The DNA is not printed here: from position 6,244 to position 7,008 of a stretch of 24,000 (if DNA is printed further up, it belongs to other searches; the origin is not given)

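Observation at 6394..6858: Chlorophyll Mg-dechelatase (staygreen) homolog placed directly behind a photoreceptor gene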

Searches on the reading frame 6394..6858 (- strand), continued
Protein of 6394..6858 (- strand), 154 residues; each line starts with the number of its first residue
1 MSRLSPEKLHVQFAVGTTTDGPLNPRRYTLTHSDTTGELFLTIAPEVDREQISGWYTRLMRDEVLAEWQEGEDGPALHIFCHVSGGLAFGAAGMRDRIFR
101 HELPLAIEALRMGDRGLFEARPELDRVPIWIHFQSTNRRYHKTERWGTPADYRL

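Call 20: find_encoding_contigs(protein=P0115, flank=8000, max_places=3)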
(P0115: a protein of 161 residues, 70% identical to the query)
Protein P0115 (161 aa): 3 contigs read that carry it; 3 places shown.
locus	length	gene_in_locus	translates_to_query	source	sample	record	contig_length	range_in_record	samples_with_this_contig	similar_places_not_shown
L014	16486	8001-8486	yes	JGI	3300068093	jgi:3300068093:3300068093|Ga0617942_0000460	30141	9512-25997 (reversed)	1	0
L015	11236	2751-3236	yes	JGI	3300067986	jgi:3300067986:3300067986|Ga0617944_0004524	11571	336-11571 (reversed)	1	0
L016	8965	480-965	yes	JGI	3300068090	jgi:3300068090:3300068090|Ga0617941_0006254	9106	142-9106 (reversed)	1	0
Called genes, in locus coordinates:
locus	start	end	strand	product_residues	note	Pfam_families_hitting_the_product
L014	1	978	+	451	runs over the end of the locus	PF00753:Lactamase_B, PF00581:Rhodanese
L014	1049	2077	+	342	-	PF00089:Trypsin, PF13365:Trypsin_2, PF13180:PDZ_2, PF17820:PDZ_6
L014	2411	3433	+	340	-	PF01545:Cation_efflux, PF16916:ZT_dimer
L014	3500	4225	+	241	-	PF01209:Ubie_methyltran, PF13489:Methyltransf_23, PF08003:Methyltransf_9 (weak), PF13847:Methyltransf_31, PF08241:Methyltransf_11, PF08242:Methyltransf_12, PF13649:Methyltransf_25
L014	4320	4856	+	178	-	-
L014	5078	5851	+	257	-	PF02645:DegV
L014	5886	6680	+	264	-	PF06966:DUF1295, PF04191:PEMT (weak)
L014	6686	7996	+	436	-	PF07690:MFS_1, PF12832:MFS_1_like (weak), PF13347:MFS_2 (faint), PF00083:Sugar_tr (weak), PF07690:MFS_1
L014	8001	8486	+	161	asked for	PF12638:Staygreen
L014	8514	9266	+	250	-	PF12695:Abhydrolase_5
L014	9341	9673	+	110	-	PF07343:DUF1475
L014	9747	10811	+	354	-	PF02353:CMAS, PF05175:MTS, PF05401:NodS (weak), PF13489:Methyltransf_23, PF08241:Methyltransf_11, PF08242:Methyltransf_12, PF13649:Methyltransf_25, PF13847:Methyltransf_31, +1 more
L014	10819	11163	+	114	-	PF14248:DUF4345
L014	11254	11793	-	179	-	PF04191:PEMT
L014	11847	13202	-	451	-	PF00875:DNA_photolyase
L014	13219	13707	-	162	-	PF03073:TspO_MBR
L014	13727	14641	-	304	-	PF01370:Epimerase, PF04321:RmlD_sub_bind (faint), PF13460:NAD_binding_10 (weak), PF16363:GDP_Man_Dehyd (weak), PF08338:DUF1731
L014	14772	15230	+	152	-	PF08327:AHSA1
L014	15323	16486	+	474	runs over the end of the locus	PF07992:Pyr_redox_2, PF13738:Pyr_redox_3, PF00070:Pyr_redox, PF02852:Pyr_redox_dim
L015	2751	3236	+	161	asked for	PF12638:Staygreen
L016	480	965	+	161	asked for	PF12638:Staygreen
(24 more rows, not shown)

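Call 21: find_encoding_contigs(protein=P0079, flank=8000, max_places=3)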
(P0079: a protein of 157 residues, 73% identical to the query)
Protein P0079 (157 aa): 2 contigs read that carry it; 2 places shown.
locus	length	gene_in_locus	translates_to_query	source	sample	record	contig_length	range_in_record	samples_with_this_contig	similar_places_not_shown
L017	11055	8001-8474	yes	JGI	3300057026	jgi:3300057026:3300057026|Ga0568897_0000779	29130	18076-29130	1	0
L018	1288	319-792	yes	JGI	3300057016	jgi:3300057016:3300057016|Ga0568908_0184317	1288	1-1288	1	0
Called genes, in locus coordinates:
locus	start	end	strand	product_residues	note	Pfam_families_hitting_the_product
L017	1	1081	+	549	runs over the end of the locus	PF02085:Cytochrom_CIII (weak), PF14537:Cytochrom_c3_2 (faint), PF22113:Mtrc-MtrF_II-IV_dom (faint), PF14522:Cytochrome_C7 (weak)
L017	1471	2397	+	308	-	PF01370:Epimerase, PF13460:NAD_binding_10, PF08338:DUF1731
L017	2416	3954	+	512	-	PF00890:FAD_binding_2 (faint), PF01266:DAO, PF01593:Amino_oxidase, PF07992:Pyr_redox_2 (faint), PF13450:NAD_binding_8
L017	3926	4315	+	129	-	PF07343:DUF1475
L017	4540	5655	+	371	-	PF02163:Peptidase_M50, PF00571:CBS (weak)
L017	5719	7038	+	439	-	PF07690:MFS_1, PF12832:MFS_1_like (faint), PF00083:Sugar_tr, PF05977:MFS_3 (weak), PF13347:MFS_2 (weak), PF07690:MFS_1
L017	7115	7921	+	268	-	PF18761:Heliorhodopsin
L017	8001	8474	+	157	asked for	PF12638:Staygreen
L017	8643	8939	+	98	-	-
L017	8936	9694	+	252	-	PF00106:adh_short, PF08659:KR, PF13561:adh_short_C2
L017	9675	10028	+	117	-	PF02152:FolB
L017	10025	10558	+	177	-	PF01288:HPPK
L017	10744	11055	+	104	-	?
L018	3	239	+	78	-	?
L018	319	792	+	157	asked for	PF12638:Staygreen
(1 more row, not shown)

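Call 35: search_protein_families(library=pfam, proteins=[L001:4897-6432:+, L001:6429-7412:+, L001:7409-7900:+, L001:8676-9125:+, L001:9176-9808:+, L001:9664-10962:+, L001:3586-4578:-, L001:2648-3454:-], max_evalue=0.001)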
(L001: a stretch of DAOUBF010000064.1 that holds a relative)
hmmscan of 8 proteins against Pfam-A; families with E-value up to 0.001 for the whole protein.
L001:4897-6432:+ (511 aa): 9 families
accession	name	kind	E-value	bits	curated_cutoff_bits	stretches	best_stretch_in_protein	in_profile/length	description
PF01593.30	Amino_oxidase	-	3e-39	136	19.8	1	11-489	1-443/443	Flavin containing amine oxidoreductase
PF01266.30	DAO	-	3.4e-17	63.4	27.9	2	5-41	3-39/353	FAD dependent oxidoreductase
PF13450.12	NAD_binding_8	-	6.3e-17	62.1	21.9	1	6-60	1-55/68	NAD(P)-binding Rossmann-like domain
PF07992.20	Pyr_redox_2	-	6.8e-08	32.7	26.1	1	5-39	4-39/291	Pyridine nucleotide-disulphide oxidoreductase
PF03486.20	HI0933_like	-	7.2e-07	29.3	50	0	5-37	4-36/244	HI0933-like protein Rossmann domain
PF00890.30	FAD_binding_2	-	7.8e-07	29.1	20.4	1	5-38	3-36/414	FAD binding domain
PF00070.33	Pyr_redox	-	1.8e-05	25.6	22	0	5-37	3-35/82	Pyridine nucleotide-disulphide oxidoreductase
PF12831.13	FAD_oxidored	-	4e-05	23.5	27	1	5-42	3-40/416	FAD dependent oxidoreductase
PF01494.25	FAD_binding_3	-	0.00074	19.3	22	0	5-43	5-45/349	FAD binding domain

L001:6429-7412:+ (327 aa): 1 family
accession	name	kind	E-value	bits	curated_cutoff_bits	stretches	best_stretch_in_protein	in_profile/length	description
PF00494.24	SQS_PSY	-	3e-74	250.5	26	1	54-304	4-262/263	Squalene/phytoene synthase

L001:7409-7900:+ (163 aa): 0 families

L001:8676-9125:+ (149 aa): 1 family
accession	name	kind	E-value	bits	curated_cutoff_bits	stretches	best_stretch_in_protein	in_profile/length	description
PF00875.24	DNA_photolyase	-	2.7e-34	118.9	26.6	1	14-148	1-140/164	DNA photolyase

L001:9176-9808:+ (210 aa): 1 family
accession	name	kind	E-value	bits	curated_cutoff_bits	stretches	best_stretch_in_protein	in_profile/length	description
PF02660.20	G3P_acyltransf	-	2.3e-38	132.3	24.1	1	18-193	1-162/164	Glycerol-3-phosphate acyltransferase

L001:9664-10962:+ (432 aa): 4 families
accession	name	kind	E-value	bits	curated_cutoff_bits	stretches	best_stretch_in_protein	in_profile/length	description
PF00535.33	Glycos_transf_2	-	5.5e-25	88.7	23.3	1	93-266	1-167/168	Glycosyl transferase family 2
PF13641.12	Glyco_tranf_2_3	-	1.3e-17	65.1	27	1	90-293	1-201/230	Glycosyltransferase like family 2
PF13506.12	Glyco_transf_21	-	1.2e-16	61.1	21.7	1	162-297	18-148/174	Glycosyl transferase family 21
PF13632.12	Glyco_trans_2_3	-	2e-06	28.2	27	1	179-381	3-174/198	Glycosyl transferase family group 2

L001:3586-4578:- (330 aa): 5 families
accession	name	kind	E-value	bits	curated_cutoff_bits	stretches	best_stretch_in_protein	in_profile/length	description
PF13411.12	MerR_1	-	4e-13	49.7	21.6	1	19-86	1-67/69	MerR HTH family regulatory protein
PF00376.29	MerR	-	1.1e-11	44.8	28.2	1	20-57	1-38/38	MerR family regulatory protein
PF02607.22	B12-binding_2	-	4.1e-11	43.4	23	1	118-185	2-69/74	B12 binding domain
PF02310.24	B12-binding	-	2.1e-05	24.8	32.1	1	202-298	3-97/121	B12 binding domain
PF12728.13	HTH_17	-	0.00092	19.9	27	0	18-64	1-45/51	Helix-turn-helix domain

L001:2648-3454:- (268 aa): 1 family
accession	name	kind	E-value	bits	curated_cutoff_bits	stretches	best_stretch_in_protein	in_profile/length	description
PF14344.12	DUF4397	-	2.7e-52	176.8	30.6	2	35-150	1-119/119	Domain of unknown function (DUF4397)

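Call 36: search_protein_families(library=pfam, proteins=[L002:901-1962:+, L002:1606-2304:-, L002:2781-3566:+, L002:3838-4629:+, L002:4843-6150:+, L002:6563-7519:+, L002:8003-8491:-, L002:8575-9486:-, L002:9870-10322:-, L002:11796-12974:+], max_evalue=0.001)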
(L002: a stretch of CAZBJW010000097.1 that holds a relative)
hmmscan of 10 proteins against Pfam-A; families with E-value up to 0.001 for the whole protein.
L002:901-1962:+ (353 aa): 1 family
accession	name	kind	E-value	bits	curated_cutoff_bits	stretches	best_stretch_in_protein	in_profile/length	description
PF04203.18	Sortase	-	1.1e-22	80.5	26.6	1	196-334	3-123/125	Sortase domain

L002:1606-2304:- (232 aa): 0 families

L002:2781-3566:+ (261 aa): 1 family
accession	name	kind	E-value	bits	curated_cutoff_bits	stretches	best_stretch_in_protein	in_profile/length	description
PF14344.12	DUF4397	-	1.3e-53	181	30.6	2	27-142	1-119/119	Domain of unknown function (DUF4397)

L002:3838-4629:+ (263 aa): 2 families
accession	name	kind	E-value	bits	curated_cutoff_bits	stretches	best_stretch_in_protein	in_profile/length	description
PF06966.17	DUF1295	-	1.8e-53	181.9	20.4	1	25-247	5-231/235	Protein of unknown function (DUF1295)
PF02544.21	Steroid_dh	-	0.00018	22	22.6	1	143-211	43-111/150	3-oxo-5-alpha-steroid 4-dehydrogenase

L002:4843-6150:+ (435 aa): 4 families
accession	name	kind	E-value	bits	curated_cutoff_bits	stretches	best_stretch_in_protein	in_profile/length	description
PF07690.21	MFS_1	-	5.9e-50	170.6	33.4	2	9-335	2-296/347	Major Facilitator Superfamily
PF13347.12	MFS_2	-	4.8e-09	35.7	27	1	16-345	11-328/427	MFS/sugar transport protein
PF12832.13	MFS_1_like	-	2.3e-07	30.6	25.2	1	20-88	16-85/373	MFS_1 like family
PF00083.30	Sugar_tr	-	1e-06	28.4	22.3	1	37-211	45-194/452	Sugar (and other) transporter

L002:6563-7519:+ (318 aa): 3 families
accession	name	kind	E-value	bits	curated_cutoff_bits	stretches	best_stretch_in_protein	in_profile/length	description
PF12695.13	Abhydrolase_5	-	9.6e-59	198.3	27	1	135-299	1-163/164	Alpha/beta hydrolase family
PF00561.26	Abhydrolase_1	-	2.8e-05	24.3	25.8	1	194-230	72-110/245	alpha/beta hydrolase fold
PF12146.15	Hydrolase_4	-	5.1e-05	23.1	27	1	193-232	78-117/239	Serine aminopeptidase, S33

L002:8003-8491:- (162 aa): 1 family
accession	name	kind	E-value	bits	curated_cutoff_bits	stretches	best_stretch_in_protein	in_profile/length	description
PF03073.20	TspO_MBR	-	1.2e-51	174.7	24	1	15-158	1-144/145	TspO/MBR family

L002:8575-9486:- (303 aa): 6 families
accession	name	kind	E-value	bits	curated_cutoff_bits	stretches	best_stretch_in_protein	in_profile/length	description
PF01370.27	Epimerase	-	1.2e-25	90.8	20.9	1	3-219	1-232/240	NAD dependent epimerase/dehydratase family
PF08338.16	DUF1731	-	3.7e-21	75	27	1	254-299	1-46/47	Domain of unknown function (DUF1731)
PF13460.12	NAD_binding_10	-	9.9e-09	35.8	27.2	1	7-144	1-121/184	NAD(P)H-binding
PF16363.11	GDP_Man_Dehyd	-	5.8e-07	29.7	27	1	4-134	1-146/332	GDP-mannose 4,6 dehydratase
PF01073.25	3Beta_HSD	-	3.4e-06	26.7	22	1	5-130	2-131/280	3-beta hydroxysteroid dehydrogenase/isomerase family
PF04321.23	RmlD_sub_bind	-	2.8e-05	23.8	27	1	1-174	1-156/287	RmlD substrate binding domain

L002:9870-10322:- (150 aa): 0 families

L002:11796-12974:+ (392 aa): 1 family
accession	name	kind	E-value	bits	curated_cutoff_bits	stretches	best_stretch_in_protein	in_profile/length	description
PF13490.11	zf-HC2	-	2.2e-08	34.5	22.2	1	6-40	1-35/35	Putative zinc-finger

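Call 37: search_protein_representatives(protein=window:6394-6858:-)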
Query: 154 residues. Proteins with E-value up to 0.001 (for the whole library): 737; up to 1e-10: 433; up to 1e-30: 44. The best 150 are listed.
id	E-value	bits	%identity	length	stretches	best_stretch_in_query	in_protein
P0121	9.6e-64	230.5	64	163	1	1-154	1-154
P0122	3.1e-54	199.6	60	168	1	1-153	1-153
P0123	1.9e-53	197.0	74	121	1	1-118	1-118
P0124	9.6e-50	185.0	60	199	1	2-152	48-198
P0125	2.0e-47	177.5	81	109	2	1-83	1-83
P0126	2.1e-47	177.4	60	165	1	4-153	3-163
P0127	1.2e-45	171.7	52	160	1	1-154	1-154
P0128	3.3e-45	170.2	56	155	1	2-152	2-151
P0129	4.2e-41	156.9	67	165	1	9-118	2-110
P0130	9.5e-39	149.3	47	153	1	3-152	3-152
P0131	1.6e-37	145.3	58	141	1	1-113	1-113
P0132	5.2e-37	143.6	52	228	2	1-76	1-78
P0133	1.2e-36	142.4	48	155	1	1-154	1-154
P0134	2.0e-36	141.7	51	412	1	5-148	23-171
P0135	3.7e-36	140.8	50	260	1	23-148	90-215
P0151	1.2e-32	129.4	45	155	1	1-153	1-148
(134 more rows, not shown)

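Call 41: find_related_loci(query=A2, collection=metagenome_contigs, flank=7000)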
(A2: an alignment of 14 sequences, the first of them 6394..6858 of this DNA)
Query A2 (154 aa) in metagenome_contigs; peptide patterns used: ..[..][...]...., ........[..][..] (x = any residue, [..] = any of these).
600 stretches matched a pattern (row limit reached: there are more); 568 encode a relative of the query (tblastn E <= 1e-3); the best 80 are kept; 80 distinct loci.
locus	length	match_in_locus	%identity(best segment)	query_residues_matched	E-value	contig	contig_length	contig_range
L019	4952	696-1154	81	1-153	9e-85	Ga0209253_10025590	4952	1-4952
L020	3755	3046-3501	84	1-152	5e-85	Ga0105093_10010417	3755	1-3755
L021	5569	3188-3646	78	1-153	2e-81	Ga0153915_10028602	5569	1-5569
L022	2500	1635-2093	77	1-153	1e-83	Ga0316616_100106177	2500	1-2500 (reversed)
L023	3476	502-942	82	1-147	3e-80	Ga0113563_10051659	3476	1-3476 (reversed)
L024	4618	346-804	75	1-153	2e-79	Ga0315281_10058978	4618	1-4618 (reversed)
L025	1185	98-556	76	1-153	3e-84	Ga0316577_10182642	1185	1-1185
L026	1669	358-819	76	1-154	6e-82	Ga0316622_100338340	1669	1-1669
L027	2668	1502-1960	75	1-153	7e-79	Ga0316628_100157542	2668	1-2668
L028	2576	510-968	75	1-153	3e-78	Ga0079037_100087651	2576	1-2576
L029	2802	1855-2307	74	1-151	6e-77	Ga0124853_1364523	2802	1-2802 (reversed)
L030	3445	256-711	71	1-152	5e-74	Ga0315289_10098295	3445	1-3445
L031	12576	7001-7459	72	1-153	7e-74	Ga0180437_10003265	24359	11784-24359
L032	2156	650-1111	68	1-154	3e-75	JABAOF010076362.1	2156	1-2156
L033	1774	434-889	70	1-152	5e-76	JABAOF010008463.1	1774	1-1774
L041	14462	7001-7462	69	1-154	1e-69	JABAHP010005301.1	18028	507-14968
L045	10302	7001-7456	70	1-152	5e-69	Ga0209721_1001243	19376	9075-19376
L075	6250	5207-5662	61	2-153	6e-65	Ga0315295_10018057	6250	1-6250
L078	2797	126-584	63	1-153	6e-65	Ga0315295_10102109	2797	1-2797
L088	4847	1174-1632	60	1-153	9e-64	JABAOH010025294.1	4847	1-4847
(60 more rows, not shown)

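Call 63: search_protein_families(library=pfam, proteins=[L045:2850-3839:+, L041:5590-6270:+, L075:4012-5046:+, L006:5345-6079:-, L088:121-1149:+, L001:7409-7900:+, L014:9341-9673:+, L078:1780-2562:+], max_evalue=0.01)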
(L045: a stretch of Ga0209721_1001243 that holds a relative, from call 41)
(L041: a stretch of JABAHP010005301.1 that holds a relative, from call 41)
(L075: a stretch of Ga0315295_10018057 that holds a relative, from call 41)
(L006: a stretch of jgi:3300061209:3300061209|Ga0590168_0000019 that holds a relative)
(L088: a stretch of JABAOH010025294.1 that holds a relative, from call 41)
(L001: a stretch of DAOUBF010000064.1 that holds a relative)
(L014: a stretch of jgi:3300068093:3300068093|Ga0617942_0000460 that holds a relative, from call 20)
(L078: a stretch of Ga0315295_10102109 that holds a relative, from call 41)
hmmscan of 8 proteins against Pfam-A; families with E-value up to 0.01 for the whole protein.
L045:2850-3839:+ (330 aa): 2 families
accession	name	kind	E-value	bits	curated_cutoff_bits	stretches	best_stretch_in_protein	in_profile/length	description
PF08349.16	DUF1722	-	1.8e-36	125.4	22.5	1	200-316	1-117/117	Protein of unknown function (DUF1722)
PF04463.17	2-thiour_desulf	-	3.7e-35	121.4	34.7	1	18-158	1-141/141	2-thiouracil desulfurase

L041:5590-6270:+ (227 aa): 1 family
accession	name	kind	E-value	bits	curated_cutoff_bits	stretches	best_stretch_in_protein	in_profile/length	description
PF11361.13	DUF3159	-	1.8e-36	126.1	34.2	1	20-195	3-179/188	Protein of unknown function (DUF3159)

L075:4012-5046:+ (345 aa): 2 families
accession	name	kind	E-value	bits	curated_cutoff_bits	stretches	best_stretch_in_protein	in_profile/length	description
PF01625.27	PMSR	-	3.4e-62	209.7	23.7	1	12-162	2-152/153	Peptide methionine sulfoxide reductase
PF01641.26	SelR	-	3e-47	159.8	24.9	1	210-324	1-116/116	SelR domain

L006:5345-6079:- (244 aa): 0 families

L088:121-1149:+ (343 aa): 0 families

L001:7409-7900:+ (163 aa): 0 families

L014:9341-9673:+ (110 aa): 1 family
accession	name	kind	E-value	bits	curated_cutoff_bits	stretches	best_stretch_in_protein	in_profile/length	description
PF07343.16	DUF1475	-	1.5e-11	44.9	22.3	1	6-93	13-97/236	Protein of unknown function (DUF1475)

L078:1780-2562:+ (261 aa): 8 families
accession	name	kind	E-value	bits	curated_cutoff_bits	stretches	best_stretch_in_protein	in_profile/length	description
PF00005.33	ABC_tran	-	2.1e-29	103.3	25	1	6-149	3-136/137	ABC transporter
PF13304.12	AAA_21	-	1.2e-10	42.5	27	2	18-37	3-22/304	AAA domain, putative AbiEii toxin, Type IV TA system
PF02463.25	SMC_N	-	5.4e-06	26.4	40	1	15-39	25-49/220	RecF/RecN/SMC N terminal domain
PF13555.12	AAA_29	-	0.00022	21.4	27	1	12-38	20-46/61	P-loop containing region of AAA domain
PF13558.12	SbcC_Walker_B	-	0.00078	20.1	27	0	115-165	26-89/90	SbcC/RAD50-like, Walker B motif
PF13476.12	AAA_23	-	0.0015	19.6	27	1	18-35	23-40/201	AAA domain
PF01926.29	MMR_HSR1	-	0.0039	17.7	21.9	1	16-36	1-21/113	50S ribosome-binding GTPase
PF13514.12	AAA_27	-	0.0072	16.4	22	0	15-38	27-50/206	AAA domain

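Call 64: search_solved_structures(query=L014:8514-9266:+, max_evalue=0.01)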
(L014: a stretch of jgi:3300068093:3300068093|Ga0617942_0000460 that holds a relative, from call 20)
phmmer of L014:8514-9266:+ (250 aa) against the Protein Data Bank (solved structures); distinct sequences matched with E-value up to 0.01: 1.
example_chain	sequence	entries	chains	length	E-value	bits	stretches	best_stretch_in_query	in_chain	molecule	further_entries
9eh6_A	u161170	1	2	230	1.5e-85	290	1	34-245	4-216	Alpha/beta hydrolase fold-5 domain-containing protein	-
